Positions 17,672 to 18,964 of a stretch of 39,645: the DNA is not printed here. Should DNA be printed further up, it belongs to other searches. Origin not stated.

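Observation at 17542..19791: Overlap-chained cassette: zinc-ribbon protein, anticodon-domain-less AsnRS-type core, radical-SAM (SPASM/twitch-like) enzyme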

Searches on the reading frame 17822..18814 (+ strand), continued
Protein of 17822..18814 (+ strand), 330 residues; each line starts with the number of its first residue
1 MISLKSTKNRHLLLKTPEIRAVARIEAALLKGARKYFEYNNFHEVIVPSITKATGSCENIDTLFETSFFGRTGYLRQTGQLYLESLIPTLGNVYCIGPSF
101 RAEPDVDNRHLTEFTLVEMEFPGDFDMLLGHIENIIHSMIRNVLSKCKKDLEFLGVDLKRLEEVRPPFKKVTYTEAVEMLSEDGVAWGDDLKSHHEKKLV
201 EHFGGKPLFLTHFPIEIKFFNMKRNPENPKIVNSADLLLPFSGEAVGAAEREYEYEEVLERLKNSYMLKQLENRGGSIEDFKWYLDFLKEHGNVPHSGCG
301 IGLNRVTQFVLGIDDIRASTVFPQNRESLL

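Call 12: find_encoding_contigs(protein=window:17822-18814:+, flank=10000)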
Protein window:17822-18814:+ (330 aa): 7 contigs read that carry it; 6 places shown.
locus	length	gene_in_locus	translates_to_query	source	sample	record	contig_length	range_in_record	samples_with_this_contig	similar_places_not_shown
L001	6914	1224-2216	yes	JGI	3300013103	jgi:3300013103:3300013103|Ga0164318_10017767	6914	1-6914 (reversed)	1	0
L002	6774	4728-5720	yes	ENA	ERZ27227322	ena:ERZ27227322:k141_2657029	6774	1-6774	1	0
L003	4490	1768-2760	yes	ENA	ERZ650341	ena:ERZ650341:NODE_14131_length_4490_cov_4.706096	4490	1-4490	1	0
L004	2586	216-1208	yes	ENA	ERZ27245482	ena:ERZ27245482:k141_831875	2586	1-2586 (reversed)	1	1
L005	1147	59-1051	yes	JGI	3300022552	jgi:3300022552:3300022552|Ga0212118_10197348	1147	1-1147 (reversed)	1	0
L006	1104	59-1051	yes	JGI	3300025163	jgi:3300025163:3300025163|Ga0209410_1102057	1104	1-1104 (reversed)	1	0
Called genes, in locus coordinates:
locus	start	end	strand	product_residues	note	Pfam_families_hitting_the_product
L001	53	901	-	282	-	-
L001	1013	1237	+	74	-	-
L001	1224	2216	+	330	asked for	PF00152:tRNA-synt_2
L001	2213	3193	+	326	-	PF04055:Radical_SAM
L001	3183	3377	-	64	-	-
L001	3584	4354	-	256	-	PF01884:PcrB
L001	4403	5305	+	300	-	PF01073:3Beta_HSD, PF01370:Epimerase, PF02719:Polysacc_synt_2 (weak), PF04321:RmlD_sub_bind, PF05368:NmrA, PF13460:NAD_binding_10, PF16363:GDP_Man_Dehyd, PF07993:NAD_binding_4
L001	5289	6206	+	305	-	PF02881:SRP54_N, PF00448:SRP54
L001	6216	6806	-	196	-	PF03703:bPH_2, PF24649:DUF7642 (faint)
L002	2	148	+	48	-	?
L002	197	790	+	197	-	-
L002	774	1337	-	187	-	PF09824:ArsR (faint), PF12840:HTH_20 (weak), PF01022:HTH_5 (weak), PF01047:MarR (weak), PF01325:Fe_dep_repress (weak), PF08279:HTH_11 (faint), PF13412:HTH_24, PF09339:HTH_IclR (weak)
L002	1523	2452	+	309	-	PF08443:RimK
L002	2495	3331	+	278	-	PF05552:MS_channel_1st_1, PF00924:MS_channel_2nd (weak)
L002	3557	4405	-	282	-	-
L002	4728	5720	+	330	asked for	PF00152:tRNA-synt_2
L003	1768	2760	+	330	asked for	PF00152:tRNA-synt_2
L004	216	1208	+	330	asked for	PF00152:tRNA-synt_2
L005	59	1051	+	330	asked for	PF00152:tRNA-synt_2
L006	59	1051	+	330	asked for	PF00152:tRNA-synt_2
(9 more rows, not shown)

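Call 13: find_encoding_contigs(protein=P0002, flank=6000, max_places=2)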
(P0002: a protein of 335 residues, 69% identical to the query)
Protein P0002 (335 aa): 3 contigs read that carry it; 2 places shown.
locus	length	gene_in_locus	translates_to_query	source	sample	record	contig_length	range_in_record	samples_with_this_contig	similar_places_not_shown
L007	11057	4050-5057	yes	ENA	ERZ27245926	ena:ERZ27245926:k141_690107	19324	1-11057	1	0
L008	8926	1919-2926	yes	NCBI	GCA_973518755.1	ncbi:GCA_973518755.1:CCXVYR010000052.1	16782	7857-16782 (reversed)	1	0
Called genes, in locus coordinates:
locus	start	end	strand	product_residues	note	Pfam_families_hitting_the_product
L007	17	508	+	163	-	-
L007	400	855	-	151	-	-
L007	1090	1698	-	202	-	-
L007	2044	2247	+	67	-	-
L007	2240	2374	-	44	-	-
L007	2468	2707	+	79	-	-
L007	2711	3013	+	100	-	PF04014:MazE_antitoxin (weak)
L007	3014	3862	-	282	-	-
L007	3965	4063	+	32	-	-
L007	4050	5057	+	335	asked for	PF00152:tRNA-synt_2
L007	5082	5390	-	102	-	-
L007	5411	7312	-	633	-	PF17214:KH_TffA, PF00753:Lactamase_B, PF23023:Anti-Pycsar_Apyc1 (weak), PF12706:Lactamase_B_2, PF16661:Lactamase_B_6, PF10996:Beta-Casp, PF07521:RMMBL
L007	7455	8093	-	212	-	PF00227:Proteasome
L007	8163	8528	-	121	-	-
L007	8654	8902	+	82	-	PF13459:Fer4_15, PF13370:Fer4_13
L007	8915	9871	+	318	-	PF10343:Q_salvage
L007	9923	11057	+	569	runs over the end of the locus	PF00085:Thioredoxin (weak), PF03190:Thioredox_DsbH, PF13098:Thioredoxin_2, PF13899:Thioredoxin_7, PF06662:C5-epim_C (faint), PF03663:Glyco_hydro_76 (weak)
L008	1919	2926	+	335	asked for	PF00152:tRNA-synt_2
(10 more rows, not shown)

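Call 14: find_encoding_contigs(protein=P0005, flank=6000, max_places=2)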
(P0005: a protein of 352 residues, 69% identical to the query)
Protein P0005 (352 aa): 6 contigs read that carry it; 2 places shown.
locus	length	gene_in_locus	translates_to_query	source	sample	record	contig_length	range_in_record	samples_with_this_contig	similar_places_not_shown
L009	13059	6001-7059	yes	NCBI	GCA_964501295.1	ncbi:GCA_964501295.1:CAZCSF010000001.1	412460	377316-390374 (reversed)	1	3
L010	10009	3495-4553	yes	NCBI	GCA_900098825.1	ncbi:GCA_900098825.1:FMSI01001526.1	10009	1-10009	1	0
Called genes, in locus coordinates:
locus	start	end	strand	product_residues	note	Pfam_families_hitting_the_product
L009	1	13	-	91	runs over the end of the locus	PF00708:Acylphosphatase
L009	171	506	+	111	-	-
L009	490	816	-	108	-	PF18653:Arcadin_1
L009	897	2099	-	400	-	PF02540:NAD_synthase, PF01171:ATP_bind_3, PF00958:GMP_synt_C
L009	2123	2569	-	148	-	-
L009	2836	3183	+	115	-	-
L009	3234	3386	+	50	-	PF01402:RHH_1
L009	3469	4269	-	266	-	PF00215:OMPdecase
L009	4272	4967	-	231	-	PF03483:B3_4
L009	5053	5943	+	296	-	PF00892:EamA, PF03151:TPT (faint), PF00892:EamA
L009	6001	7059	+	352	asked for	PF00152:tRNA-synt_2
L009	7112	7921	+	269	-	PF01381:HTH_3 (faint)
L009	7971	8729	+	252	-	PF01904:DUF72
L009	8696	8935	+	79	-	-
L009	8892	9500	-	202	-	PF03167:UDG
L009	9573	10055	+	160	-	PF07690:MFS_1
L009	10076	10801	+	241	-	PF07690:MFS_1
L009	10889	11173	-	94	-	PF08827:DUF1805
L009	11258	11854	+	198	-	PF01066:CDP-OH_P_transf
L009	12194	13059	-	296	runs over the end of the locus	PF14505:DUF4438, PF20999:DUF4438_C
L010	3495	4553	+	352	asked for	PF00152:tRNA-synt_2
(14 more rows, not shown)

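Call 22: find_related_loci(query=window:17822-18814:+, collection=genome_contigs, flank=6000)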
Query window:17822-18814:+ (330 aa) in genome_contigs; peptide patterns used: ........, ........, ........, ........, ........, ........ (x = any residue, [..] = any of these).
144 stretches matched a pattern; 99 encode a relative of the query (tblastn E <= 1e-3); the best 80 are kept; 80 distinct loci.
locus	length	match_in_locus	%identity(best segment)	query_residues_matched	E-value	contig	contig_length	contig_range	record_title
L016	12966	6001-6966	65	4-330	6e-140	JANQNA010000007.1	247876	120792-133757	MAG: archaeon isolate PL23a_bin.127 k99_6764340, whole genome shotgun sequence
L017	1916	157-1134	64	4-330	4e-150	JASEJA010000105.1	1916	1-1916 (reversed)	MAG: Candidatus Bathyarchaeota archaeon isolate Yes71-20 NODE_9048_length_1916_cov_20.847931, whole genome shotgun seque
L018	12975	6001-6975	62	4-330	1e-134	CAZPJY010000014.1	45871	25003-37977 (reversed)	MAG TPA_asm: uncultured Methanosarcinales archaeon isolate binchicken_co129_812 genome assembly, contig: NODE_1926_lengt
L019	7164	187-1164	62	4-330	1e-134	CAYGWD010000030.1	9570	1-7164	MAG TPA_asm: uncultured archaeon isolate ERP119294_co1_153 genome assembly, contig: NODE_10024_length_9570_cov_12.674304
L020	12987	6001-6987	61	1-330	2e-133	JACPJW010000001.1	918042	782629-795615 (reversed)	MAG: Candidatus Aenigmatarchaeota archaeon isolate NC_groundwater_478_Ag_S-0.1um_47_21 S35_SO-1_scaffold_71026, whole ge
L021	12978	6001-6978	60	4-330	2e-130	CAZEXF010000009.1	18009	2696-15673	MAG TPA_asm: uncultured archaeon isolate SRP214966_co4_448 genome assembly, contig: NODE_2691_length_18009_cov_4.806728,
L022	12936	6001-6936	60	21-330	3e-130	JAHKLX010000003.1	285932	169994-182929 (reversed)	MAG: Candidatus Micrarchaeota archaeon isolate MAG 296 R1_Bin_00314_17_000000000005, whole genome shotgun sequence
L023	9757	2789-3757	60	4-330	1e-127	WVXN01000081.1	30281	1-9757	MAG: Candidatus Aenigmatarchaeota archaeon isolate CS1-C013 C_merged_R1_(paired)_contig_3091, whole genome shotgun seque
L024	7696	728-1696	61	3-330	7e-127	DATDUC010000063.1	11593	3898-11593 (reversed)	MAG TPA_asm: archaeon isolate SMAG_U8047 k141_277076, whole genome shotgun sequence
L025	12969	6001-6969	60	4-330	3e-126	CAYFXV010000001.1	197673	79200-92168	MAG TPA_asm: uncultured archaeon isolate ERP108616_co2_179 genome assembly, contig: NODE_15_length_197673_cov_27.985092,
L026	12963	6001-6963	62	3-330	4e-126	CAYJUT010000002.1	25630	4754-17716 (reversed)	MAG TPA_asm: uncultured archaeon isolate ERP125453_co1_151 genome assembly, contig: NODE_1698_length_25630_cov_32.080430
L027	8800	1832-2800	60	3-330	4e-125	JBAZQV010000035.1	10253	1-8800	MAG: Candidatus Aenigmatarchaeota archaeon isolate SO_2017_SWC_7 scaffold_5642_c1_LP-4_2017, whole genome shotgun sequen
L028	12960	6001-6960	57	4-330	2e-124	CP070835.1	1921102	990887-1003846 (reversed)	MAG: Candidatus Bathyarchaeota archaeon isolate bin106 chromosome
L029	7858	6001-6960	57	4-330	7e-124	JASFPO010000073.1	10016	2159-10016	MAG: Candidatus Bathyarchaeota archaeon isolate D0819M58metaG_Bin_753 D0819M58metaG_FD_scaffold_735_c1, whole genome sho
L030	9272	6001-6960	59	4-330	4e-123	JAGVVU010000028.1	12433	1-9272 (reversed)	MAG: Candidatus Aenigmatarchaeota archaeon isolate RIFCSPLOWO2_01_FULL_48_10 rifcsplowo2_01_scaffold_16251, whole genome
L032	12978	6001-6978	64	4-330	8e-141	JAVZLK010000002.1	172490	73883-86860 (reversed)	MAG: Candidatus Bathyarchaeia archaeon isolate DRTY-6_201907_bins_50 DRTY-6_201907_bins_50_scaffold_2, whole genome shot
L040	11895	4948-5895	49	14-330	3e-96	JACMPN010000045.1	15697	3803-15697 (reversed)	MAG: Candidatus Sericytochromatia bacterium isolate LF-bin-346 FL-bin-346-contig-k141_202315, whole genome shotgun seque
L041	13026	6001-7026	44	16-330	2e-95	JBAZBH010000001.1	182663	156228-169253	MAG: Patescibacteria group bacterium isolate SO_2017_GW1_108 NODE_611_length_182663_cov_1.349805_OW334_2017, whole genom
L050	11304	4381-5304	48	22-330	1e-91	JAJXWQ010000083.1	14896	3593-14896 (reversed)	MAG: bacterium isolate BP5.bin90 NODE_6803_length_14896_cov_1.914415, whole genome shotgun sequence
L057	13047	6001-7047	42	8-329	2e-81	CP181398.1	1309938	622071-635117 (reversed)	MAG: Candidatus Kerfeldbacteria bacterium isolate MKparc4 chromosome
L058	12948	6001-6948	50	14-330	1e-99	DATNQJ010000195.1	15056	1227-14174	MAG TPA_asm: Stenomitos sp. isolate SMAG_U16504 k141_581057, whole genome shotgun sequence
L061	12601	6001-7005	40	29-329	2e-73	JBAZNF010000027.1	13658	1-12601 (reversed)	MAG: Patescibacteria group bacterium isolate SO_2017_LW4_60 scaffold_8703_c1_LW137-91_2017, whole genome shotgun sequenc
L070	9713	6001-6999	39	22-328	2e-62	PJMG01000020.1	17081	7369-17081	MAG: Candidatus Levyibacteriota bacterium isolate Amazon_FNV_2010_10_8_1 contig_35_547183991_length_17081_multi_9_in_0_o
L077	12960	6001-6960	38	28-322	2e-60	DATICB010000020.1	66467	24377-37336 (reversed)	MAG TPA_asm: Patescibacteria group bacterium isolate SMAG_U16305 k141_1483446, whole genome shotgun sequence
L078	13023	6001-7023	37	22-328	2e-60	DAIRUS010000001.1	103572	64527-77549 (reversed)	MAG TPA_asm: bacterium isolate CTOTU21546 NODE_162_length_103572_cov_36.497252, whole genome shotgun sequence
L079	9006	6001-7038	37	14-322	8e-60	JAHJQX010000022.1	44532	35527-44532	MAG: Patescibacteria group bacterium isolate OS_PC_MetaG.mb.121 OS_PC_MetaG.mb.121_k141_414313, whole genome shotgun seq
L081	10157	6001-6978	38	22-323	1e-59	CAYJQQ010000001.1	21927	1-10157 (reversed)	MAG TPA_asm: uncultured Gammaproteobacteria bacterium isolate ERP125453_co1_343 genome assembly, contig: NODE_2252_lengt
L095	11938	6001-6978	37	22-323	1e-52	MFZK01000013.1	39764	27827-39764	MAG: Candidatus Roizmanbacteria bacterium RIFCSPHIGHO2_02_FULL_37_13b rifcsphigho2_02_scaffold_2987, whole genome shotgu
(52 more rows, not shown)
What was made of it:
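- The family also occurs in large-genome bacteria such as Sericytochromatia and Polyangiaceae (call 22).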

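Call 28: search_protein_families(library=pfam, proteins=[L019:1172-2155:+, L040:7708-8658:+, L057:5081-5962:+, L040:6842-7717:+, L041:2750-4234:+, L016:7880-8554:-, L009:7112-7921:+, L058:2649-3482:-, L061:5025-5903:+], max_evalue=0.001)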
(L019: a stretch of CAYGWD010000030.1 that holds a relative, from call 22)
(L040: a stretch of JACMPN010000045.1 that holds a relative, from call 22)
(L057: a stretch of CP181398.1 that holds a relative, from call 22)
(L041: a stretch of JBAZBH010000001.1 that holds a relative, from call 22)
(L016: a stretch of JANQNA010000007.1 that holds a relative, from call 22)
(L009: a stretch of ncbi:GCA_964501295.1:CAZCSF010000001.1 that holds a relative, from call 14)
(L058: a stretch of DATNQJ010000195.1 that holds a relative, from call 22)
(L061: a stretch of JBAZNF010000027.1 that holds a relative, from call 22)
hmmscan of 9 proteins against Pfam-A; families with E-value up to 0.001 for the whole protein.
L019:1172-2155:+ (327 aa): 1 family
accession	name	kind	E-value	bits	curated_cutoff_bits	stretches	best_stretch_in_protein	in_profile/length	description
PF01180.27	DHO_dh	-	1.8e-29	103.3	27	1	43-278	29-272/291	Dihydroorotate dehydrogenase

L040:7708-8658:+ (316 aa): 2 families
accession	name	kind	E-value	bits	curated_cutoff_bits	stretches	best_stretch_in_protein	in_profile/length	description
PF01180.27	DHO_dh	-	2.8e-64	217.6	27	1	13-295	3-289/291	Dihydroorotate dehydrogenase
PF03060.21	NMO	-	9e-06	25.7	28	1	224-279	168-225/331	Nitronate monooxygenase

L057:5081-5962:+ (293 aa): 4 families
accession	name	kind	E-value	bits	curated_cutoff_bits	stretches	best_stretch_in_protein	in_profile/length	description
PF01180.27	DHO_dh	-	1.6e-41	142.9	27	1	7-284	9-285/291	Dihydroorotate dehydrogenase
PF00977.27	His_biosynth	-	9.5e-07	28.9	23.6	1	226-290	59-123/228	Histidine biosynthesis protein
PF01207.24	Dus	-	7.4e-06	25.7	20.4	0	229-281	173-226/311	Dihydrouridine synthase (Dus)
PF03060.21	NMO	-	0.00066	19.6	28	1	217-274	168-227/331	Nitronate monooxygenase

L040:6842-7717:+ (291 aa): 2 families
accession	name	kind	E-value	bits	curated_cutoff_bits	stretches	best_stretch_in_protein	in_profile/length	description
PF10418.14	DHODB_Fe-S_bind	-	7.6e-13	48.4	23.9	1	247-288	1-40/41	Iron-sulfur cluster binding domain of dihydroorotate dehydrogenase B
PF00175.26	NAD_binding_1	-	0.00033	21.7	22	0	195-232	69-108/109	Oxidoreductase NAD-binding domain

L041:2750-4234:+ (494 aa): 2 families
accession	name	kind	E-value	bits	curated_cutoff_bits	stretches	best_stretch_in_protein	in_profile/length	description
PF02934.20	GatB_N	-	1.9e-106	355.7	23.4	1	6-283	2-276/277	GatB/GatE catalytic domain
PF02637.23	GatB_Yqey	-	2.4e-38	131.8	27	1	358-493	13-148/148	GatB domain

L016:7880-8554:- (224 aa): 9 families
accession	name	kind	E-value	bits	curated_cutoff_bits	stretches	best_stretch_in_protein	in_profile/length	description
PF08423.17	Rad51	-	1.6e-22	80.4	22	1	8-166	14-185/244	Rad51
PF13481.12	AAA_25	-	6.5e-11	42.7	27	1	5-154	18-188/195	AAA domain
PF06745.19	ATPase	-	1.9e-09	37.7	26.6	1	9-214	8-223/231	KaiC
PF00154.27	RecA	-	2.6e-08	34.1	27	1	14-186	46-223/262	recA bacterial DNA recombination protein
PF05707.18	Zot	-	9.2e-07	28.9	20.3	1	25-125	5-104/197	Zonular occludens toxin (Zot)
PF01637.24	ATPase_2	-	1.8e-05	25.1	33.2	1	18-120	18-79/225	ATPase domain predominantly from Archaea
PF13479.12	AAA_24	-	6.5e-05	23.3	27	1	25-121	7-82/195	AAA domain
PF13401.12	AAA_22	-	0.00015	22.5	27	1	20-152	5-120/130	AAA domain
PF01695.23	IstB_IS21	-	0.00095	19.2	24.1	0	25-62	97-134/238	IstB-like ATP binding protein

L009:7112-7921:+ (269 aa): 2 families
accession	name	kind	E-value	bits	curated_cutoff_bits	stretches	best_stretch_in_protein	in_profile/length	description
PF01381.28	HTH_3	-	1.7e-05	25.2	23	1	44-79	2-36/55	Helix-turn-helix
PF13560.12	HTH_31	-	0.00017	22.3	27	1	40-88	3-51/64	Helix-turn-helix domain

L058:2649-3482:- (277 aa): 1 family
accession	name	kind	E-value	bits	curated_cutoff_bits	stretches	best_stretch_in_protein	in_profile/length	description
PF00215.30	OMPdecase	-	1.2e-30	107.5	27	1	21-257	2-219/221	Orotidine 5'-phosphate decarboxylase / HUMPS family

L061:5025-5903:+ (292 aa): 4 families
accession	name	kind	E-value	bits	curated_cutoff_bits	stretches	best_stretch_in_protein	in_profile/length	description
PF01180.27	DHO_dh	-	4e-37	128.4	27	1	8-277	6-275/291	Dihydroorotate dehydrogenase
PF00977.27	His_biosynth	-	1.9e-06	27.9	23.6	1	229-288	60-119/228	Histidine biosynthesis protein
PF01207.24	Dus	-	2.2e-05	24.2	20.4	0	238-285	180-227/311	Dihydrouridine synthase (Dus)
PF04309.18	G3P_antiterm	-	0.00075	19.4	27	0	236-274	133-171/173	Glycerol-3-phosphate responsive antiterminator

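Call 32: search_protein_families(library=pfam, proteins=[L040:6166-6852:+, L040:3285-4469:+, L040:9376-10050:+, L040:10063-11175:+, L041:4637-5671:+, L057:2335-3195:+, L057:7178-7711:+, L019:2635-4356:-, L032:4966-5868:+, L032:4184-4897:-], max_evalue=0.001)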
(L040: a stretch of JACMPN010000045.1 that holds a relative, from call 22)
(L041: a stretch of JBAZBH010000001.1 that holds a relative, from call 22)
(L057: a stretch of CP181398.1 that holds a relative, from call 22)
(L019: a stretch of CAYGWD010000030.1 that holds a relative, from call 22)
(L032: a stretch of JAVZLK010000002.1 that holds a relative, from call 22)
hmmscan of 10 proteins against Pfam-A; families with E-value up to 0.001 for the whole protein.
L040:6166-6852:+ (228 aa): 2 families
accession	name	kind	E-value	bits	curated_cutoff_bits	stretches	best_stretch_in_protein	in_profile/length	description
PF01808.24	AICARFT_IMPCHas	-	5.9e-14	52.7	25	1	156-216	1-60/311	AICARFT/IMPCHase bienzyme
PF02142.27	MGS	-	5.7e-09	36.4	24.1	1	32-150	5-93/94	MGS-like domain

L040:3285-4469:+ (394 aa): 2 families
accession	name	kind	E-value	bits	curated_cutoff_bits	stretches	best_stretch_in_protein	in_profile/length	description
PF12679.13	ABC2_membrane_2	-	2.1e-16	60.5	27.2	1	126-351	1-204/283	ABC-2 family transporter protein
PF12698.13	ABC2_membrane_3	-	2.8e-06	27.1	31.6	1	211-353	161-291/347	ABC-2 family transporter protein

L040:9376-10050:+ (224 aa): 1 family
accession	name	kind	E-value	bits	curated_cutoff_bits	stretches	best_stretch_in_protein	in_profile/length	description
PF00156.33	Pribosyltran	-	2.9e-13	49.9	26.3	1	78-182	13-132/158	Phosphoribosyl transferase domain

L040:10063-11175:+ (370 aa): 1 family
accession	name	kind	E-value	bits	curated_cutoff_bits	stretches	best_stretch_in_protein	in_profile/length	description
PF01808.24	AICARFT_IMPCHas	-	1.7e-54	185.8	25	1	44-300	78-311/311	AICARFT/IMPCHase bienzyme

L041:4637-5671:+ (344 aa): 2 families
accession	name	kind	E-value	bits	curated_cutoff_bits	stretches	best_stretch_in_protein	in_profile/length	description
PF02729.26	OTCace_N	-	1.3e-30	106.9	29.9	1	30-165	13-147/148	Aspartate/ornithine carbamoyltransferase, carbamoyl-P binding domain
PF00185.30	OTCace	-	5.9e-30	104.8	29.4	1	173-324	2-156/157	Aspartate/ornithine carbamoyltransferase, Asp/Orn binding domain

L057:2335-3195:+ (286 aa): 4 families
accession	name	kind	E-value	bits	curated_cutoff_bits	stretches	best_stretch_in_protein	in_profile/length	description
PF04542.20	Sigma70_r2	-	1.2e-18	67.1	24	1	50-119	1-70/71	Sigma-70 region 2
PF04539.22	Sigma70_r3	-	2e-18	66.7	25.3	1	131-203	3-76/78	Sigma-70 region 3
PF04545.22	Sigma70_r4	-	1.6e-15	56.8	24.1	1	218-270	2-50/50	Sigma-70, region 4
PF00140.25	Sigma70_r1_2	-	5.3e-09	36.3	22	1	13-44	2-33/34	Sigma-70 factor, region 1.2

L057:7178-7711:+ (177 aa): 2 families
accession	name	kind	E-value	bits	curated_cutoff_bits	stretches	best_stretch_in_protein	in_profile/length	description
PF13581.12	HATPase_c_2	-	2.5e-09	37.7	27.4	1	48-156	6-116/127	Histidine kinase-like ATPase domain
PF02518.31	HATPase_c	-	5.8e-05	23.9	26.4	1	73-148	5-83/111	Histidine kinase-, DNA gyrase B-, and HSP90-like ATPase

L019:2635-4356:- (573 aa): 4 families
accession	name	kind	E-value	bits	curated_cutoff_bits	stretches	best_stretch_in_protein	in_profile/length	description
PF06418.20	CTP_synth_N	-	1.4e-103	346.4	26.1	1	35-299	1-265/265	CTP synthase N-terminus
PF00117.34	GATase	-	3.3e-37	128.5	22.8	1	339-568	2-189/190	Glutamine amidotransferase class-I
PF07722.19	Peptidase_C26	-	2e-05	24.9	20.5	1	402-550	94-218/219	Peptidase C26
PF01656.29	CbiA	-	0.00024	21.5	25.4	1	42-162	5-54/125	CobQ/CobB/MinD/ParA nucleotide binding domain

L032:4966-5868:+ (300 aa): 2 families
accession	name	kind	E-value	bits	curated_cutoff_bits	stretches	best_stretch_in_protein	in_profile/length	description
PF00892.27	EamA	-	9.4e-37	126.8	28.2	2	1-138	1-134/135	EamA-like transporter family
PF03151.22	TPT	-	0.00057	19.8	30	0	29-296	30-289/291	Triose-phosphate Transporter family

L032:4184-4897:- (237 aa): 1 family
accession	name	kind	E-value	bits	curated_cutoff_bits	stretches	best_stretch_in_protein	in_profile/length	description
PF03483.22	B3_4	-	2.9e-29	102.3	29.3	1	71-199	1-127/174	B3/4 domain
